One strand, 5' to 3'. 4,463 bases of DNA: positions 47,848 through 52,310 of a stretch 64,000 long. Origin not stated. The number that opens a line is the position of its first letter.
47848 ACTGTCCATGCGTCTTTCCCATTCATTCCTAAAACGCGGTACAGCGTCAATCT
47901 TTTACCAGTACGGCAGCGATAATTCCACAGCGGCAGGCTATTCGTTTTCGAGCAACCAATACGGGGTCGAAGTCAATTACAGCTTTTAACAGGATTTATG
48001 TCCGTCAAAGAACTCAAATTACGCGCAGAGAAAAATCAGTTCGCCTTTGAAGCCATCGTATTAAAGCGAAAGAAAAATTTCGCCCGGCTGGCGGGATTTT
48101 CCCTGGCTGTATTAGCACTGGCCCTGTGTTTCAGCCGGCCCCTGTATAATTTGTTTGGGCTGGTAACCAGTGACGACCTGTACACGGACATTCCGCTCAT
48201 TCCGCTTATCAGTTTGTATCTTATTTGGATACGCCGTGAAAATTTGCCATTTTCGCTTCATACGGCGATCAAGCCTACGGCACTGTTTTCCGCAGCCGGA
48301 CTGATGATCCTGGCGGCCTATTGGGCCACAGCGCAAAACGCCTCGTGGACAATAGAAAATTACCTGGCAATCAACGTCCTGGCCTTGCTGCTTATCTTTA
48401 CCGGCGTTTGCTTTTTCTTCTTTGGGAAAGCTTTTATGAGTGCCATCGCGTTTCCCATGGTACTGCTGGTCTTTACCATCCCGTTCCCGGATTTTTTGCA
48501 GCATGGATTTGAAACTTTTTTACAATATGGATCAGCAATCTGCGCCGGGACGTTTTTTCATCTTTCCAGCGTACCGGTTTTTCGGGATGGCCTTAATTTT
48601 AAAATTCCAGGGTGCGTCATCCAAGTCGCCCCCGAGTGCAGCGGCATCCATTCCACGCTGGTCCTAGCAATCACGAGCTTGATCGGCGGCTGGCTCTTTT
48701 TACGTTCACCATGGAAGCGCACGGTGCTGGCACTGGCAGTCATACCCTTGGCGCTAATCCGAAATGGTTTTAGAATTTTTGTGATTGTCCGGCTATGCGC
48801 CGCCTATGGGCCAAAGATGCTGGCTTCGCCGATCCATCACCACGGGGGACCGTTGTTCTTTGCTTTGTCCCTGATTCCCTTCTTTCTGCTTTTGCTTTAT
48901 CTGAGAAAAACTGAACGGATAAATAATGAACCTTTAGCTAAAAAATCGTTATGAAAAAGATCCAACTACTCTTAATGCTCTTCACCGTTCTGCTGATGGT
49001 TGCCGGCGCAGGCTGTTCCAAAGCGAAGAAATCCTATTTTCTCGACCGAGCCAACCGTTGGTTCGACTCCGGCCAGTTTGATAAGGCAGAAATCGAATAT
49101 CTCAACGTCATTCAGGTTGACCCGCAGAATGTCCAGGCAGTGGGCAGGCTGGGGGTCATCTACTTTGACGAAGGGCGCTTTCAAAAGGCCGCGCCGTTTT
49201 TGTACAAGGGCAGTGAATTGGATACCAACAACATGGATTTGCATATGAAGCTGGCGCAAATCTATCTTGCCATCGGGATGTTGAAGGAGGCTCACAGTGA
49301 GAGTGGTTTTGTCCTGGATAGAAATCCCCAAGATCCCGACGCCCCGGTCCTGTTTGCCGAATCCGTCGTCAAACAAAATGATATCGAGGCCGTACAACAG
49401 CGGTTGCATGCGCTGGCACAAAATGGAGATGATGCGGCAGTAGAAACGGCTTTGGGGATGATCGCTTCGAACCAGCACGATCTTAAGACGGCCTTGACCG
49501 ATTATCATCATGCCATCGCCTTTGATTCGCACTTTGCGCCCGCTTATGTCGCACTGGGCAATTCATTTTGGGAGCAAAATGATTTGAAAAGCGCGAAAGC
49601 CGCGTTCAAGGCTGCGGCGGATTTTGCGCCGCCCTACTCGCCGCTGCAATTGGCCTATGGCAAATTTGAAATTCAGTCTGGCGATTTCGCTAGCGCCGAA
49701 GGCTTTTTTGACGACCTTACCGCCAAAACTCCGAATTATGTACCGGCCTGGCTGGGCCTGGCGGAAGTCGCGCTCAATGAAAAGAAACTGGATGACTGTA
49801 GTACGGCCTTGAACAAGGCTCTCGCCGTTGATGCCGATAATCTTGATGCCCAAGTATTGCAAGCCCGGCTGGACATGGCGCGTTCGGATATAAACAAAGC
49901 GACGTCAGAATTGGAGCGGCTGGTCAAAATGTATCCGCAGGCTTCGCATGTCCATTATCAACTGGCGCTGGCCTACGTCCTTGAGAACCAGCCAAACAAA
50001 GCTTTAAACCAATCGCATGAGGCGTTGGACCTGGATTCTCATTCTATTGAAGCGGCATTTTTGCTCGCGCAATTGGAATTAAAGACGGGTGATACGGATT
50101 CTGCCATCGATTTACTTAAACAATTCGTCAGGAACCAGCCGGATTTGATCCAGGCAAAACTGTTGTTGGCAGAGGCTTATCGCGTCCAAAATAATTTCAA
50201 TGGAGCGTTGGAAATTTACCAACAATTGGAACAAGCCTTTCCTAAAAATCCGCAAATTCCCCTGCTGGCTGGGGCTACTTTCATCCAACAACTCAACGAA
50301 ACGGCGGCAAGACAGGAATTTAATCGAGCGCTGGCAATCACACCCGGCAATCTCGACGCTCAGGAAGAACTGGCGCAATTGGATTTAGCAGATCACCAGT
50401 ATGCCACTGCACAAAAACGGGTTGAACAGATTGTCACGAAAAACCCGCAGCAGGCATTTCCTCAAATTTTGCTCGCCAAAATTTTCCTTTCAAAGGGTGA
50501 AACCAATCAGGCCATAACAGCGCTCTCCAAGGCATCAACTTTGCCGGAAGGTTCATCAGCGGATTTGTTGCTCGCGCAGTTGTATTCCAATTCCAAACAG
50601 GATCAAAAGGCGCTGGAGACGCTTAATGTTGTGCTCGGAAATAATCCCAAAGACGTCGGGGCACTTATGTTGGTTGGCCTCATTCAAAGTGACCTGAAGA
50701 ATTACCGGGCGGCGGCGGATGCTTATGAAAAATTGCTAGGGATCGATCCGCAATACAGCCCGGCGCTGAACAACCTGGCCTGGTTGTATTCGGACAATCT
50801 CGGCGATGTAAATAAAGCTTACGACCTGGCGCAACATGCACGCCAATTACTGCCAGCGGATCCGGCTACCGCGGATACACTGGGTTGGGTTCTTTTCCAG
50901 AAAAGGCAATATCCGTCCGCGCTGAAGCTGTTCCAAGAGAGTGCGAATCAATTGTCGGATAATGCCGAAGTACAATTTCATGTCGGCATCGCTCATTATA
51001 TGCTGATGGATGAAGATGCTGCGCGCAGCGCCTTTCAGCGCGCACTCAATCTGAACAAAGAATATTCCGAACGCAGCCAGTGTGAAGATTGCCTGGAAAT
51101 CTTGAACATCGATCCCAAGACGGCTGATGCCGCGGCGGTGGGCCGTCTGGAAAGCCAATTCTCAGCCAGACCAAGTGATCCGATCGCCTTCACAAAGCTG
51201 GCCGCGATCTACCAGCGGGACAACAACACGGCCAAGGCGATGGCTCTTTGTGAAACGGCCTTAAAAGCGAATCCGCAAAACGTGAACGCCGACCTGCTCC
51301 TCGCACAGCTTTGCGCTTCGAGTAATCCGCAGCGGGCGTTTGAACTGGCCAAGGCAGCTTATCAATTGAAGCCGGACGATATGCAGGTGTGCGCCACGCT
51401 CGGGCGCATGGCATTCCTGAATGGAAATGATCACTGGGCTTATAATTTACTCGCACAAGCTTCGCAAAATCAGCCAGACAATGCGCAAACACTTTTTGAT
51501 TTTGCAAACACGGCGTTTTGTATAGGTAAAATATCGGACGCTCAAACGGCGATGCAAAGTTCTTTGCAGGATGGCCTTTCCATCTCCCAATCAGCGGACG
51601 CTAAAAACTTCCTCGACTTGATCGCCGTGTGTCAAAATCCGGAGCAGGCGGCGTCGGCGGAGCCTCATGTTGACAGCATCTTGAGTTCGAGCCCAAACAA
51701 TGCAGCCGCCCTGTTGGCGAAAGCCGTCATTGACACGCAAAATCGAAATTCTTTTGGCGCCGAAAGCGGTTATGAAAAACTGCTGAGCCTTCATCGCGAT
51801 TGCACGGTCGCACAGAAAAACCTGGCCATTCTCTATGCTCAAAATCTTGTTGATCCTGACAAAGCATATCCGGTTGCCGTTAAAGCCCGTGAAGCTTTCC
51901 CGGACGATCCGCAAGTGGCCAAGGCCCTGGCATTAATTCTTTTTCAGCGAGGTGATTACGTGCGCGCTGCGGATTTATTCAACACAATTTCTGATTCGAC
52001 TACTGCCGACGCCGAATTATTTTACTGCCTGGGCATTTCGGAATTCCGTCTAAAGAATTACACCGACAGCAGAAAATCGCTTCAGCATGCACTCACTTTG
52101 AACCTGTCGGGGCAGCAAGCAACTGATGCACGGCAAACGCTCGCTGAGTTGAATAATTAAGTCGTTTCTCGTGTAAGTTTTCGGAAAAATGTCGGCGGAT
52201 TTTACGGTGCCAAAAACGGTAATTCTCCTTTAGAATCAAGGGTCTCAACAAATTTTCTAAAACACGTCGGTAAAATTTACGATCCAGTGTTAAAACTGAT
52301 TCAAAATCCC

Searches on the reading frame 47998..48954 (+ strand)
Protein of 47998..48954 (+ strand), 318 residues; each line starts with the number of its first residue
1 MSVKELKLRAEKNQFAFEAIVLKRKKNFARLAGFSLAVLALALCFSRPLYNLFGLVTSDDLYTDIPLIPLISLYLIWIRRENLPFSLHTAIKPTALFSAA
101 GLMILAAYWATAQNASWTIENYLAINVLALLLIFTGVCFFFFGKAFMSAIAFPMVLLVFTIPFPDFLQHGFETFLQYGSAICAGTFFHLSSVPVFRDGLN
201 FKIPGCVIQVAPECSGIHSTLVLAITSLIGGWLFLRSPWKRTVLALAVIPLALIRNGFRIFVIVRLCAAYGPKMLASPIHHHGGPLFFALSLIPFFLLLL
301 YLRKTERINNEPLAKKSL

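Call 57: search_protein_families(library=ncbifam, proteins=[window:47998-48954:+], max_evalue=1e-20)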
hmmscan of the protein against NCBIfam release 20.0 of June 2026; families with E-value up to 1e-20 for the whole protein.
window:47998-48954:+ (318 aa): 5 families
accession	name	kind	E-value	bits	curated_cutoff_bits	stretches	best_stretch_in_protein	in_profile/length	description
TIGR04151.1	exosort_VPDSG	exception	1.2e-78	264.6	300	1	36-307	32-304/306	VPDSG-CTERM-specific exosortase XrtC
TIGR03109.2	exosort_XrtA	exception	1.5e-35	122.9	208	1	35-300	4-257/261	exosortase A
NF038142.1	exosort_XrtW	exception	5.1e-33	114.2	425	1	34-307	5-270/494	exosortase W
TIGR04152.1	exosort_VPLPA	exception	9.3e-33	114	400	1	62-307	10-247/486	VPLPA-CTERM-specific exosortase XrtD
TIGR02602.1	8TM_EpsH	subfamily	1.4e-29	103.3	105.55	1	56-299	4-237/241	exosortase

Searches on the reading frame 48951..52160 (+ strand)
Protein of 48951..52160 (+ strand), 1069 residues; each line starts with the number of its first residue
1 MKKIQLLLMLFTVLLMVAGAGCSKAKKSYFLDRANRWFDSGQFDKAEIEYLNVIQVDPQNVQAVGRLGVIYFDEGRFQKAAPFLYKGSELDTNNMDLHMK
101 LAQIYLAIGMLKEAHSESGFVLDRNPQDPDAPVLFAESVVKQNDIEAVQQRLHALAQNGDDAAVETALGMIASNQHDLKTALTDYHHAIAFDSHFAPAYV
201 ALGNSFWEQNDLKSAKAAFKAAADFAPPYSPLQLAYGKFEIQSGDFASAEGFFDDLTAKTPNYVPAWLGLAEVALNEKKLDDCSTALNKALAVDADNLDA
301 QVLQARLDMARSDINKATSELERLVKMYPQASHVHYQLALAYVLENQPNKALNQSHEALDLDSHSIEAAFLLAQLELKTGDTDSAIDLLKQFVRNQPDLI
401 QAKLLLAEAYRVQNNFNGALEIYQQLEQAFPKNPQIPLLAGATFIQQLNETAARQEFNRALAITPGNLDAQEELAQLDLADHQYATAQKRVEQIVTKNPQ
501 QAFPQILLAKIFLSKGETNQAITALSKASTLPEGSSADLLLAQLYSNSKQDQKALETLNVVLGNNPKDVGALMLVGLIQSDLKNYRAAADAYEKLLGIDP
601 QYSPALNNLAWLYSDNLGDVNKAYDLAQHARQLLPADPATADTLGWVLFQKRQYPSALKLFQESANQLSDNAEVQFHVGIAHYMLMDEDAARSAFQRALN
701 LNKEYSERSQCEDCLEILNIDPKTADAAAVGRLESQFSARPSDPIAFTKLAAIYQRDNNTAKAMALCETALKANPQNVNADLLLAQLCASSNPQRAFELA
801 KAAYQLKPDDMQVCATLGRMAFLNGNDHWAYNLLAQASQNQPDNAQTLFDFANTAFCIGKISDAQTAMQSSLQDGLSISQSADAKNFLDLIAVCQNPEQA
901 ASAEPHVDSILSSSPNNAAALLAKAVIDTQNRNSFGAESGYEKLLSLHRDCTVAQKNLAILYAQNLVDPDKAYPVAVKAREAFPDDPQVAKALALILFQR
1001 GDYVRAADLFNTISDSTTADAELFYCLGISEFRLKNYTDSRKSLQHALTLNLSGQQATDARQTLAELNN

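Call 13: search_protein_families(library=ncbifam, proteins=[window:48951-52160:+], max_evalue=0.00001)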
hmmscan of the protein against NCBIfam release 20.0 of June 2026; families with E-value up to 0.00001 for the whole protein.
window:48951-52160:+ (1069 aa): 28 families (the best 25 are shown)
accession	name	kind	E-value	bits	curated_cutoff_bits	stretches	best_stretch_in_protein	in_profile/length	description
TIGR02917.1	PEP_TPR_lipo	equivalog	2.9e-123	412.6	312.2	4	121-700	321-899/899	XrtA/PEP-CTERM system TPR-repeat protein PrsT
NF040959.1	MamA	equivalog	3.2e-61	206.4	200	5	485-614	54-184/204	magnetosome protein MamA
TIGR02521.1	type_IV_pilW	equivalog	1.2e-46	159.2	154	2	161-331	30-202/234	type IV pilus biogenesis/stability protein PilW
NF033920.0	C39_PA2778_fam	equivalog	4.2e-33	114.8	150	0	543-633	164-253/255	PA2778 family cysteine peptidase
NF052415.1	T3SS_chap_SctY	equivalog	3.4e-31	107.9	70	0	968-1049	21-105/106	type III secretion apparatus assembly chaperone SctY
NF033758.1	gliding_GltE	equivalog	1.4e-30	106.6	225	2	447-642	99-291/411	adventurous gliding motility TPR repeat lipoprotein GltE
NF008757.0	PRK11788.1-5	equivalog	9e-29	100.8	363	2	328-461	176-309/388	lipopolysaccharide assembly protein LapB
TIGR02552.1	LcrH_SycD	equivalog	3.1e-28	98.2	104.8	0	235-329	25-117/136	SycD/LcrH family type III secretion system chaperone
TIGR03939.1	PGA_TPR_OMP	equivalog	4.6e-21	74.8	366.65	1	375-501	62-187/800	poly-beta-1,6 N-acetyl-D-glucosamine export porin PgaA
NF047371.1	FlcA_CTERM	equivalog_domain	3.1e-20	72.2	300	1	485-706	330-542/646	periplasmic flagellar collar protein FlcA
TIGR02795.1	tol_pal_ybgF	equivalog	3.2e-20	72.9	90.1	1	370-453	6-94/119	tol-pal system protein YbgF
TIGR00990.1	3a0801s09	subfamily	6.7e-20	71.3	757.25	0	449-630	380-568/615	mitochondrial import receptor subunit TOM70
NF008756.0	PRK11788.1-4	equivalog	1.2e-19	70.6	474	1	448-568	194-315/389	lipopolysaccharide assembly protein LapB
NF033762.1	social_mot_Tgl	equivalog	9.1e-18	64.5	225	0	550-659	46-157/252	social motility TPR repeat lipoprotein Tgl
NF008520.0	PRK11447.1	equivalog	4.2e-17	61.3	858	0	228-330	601-703/1157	cellulose synthase complex outer membrane protein BcsC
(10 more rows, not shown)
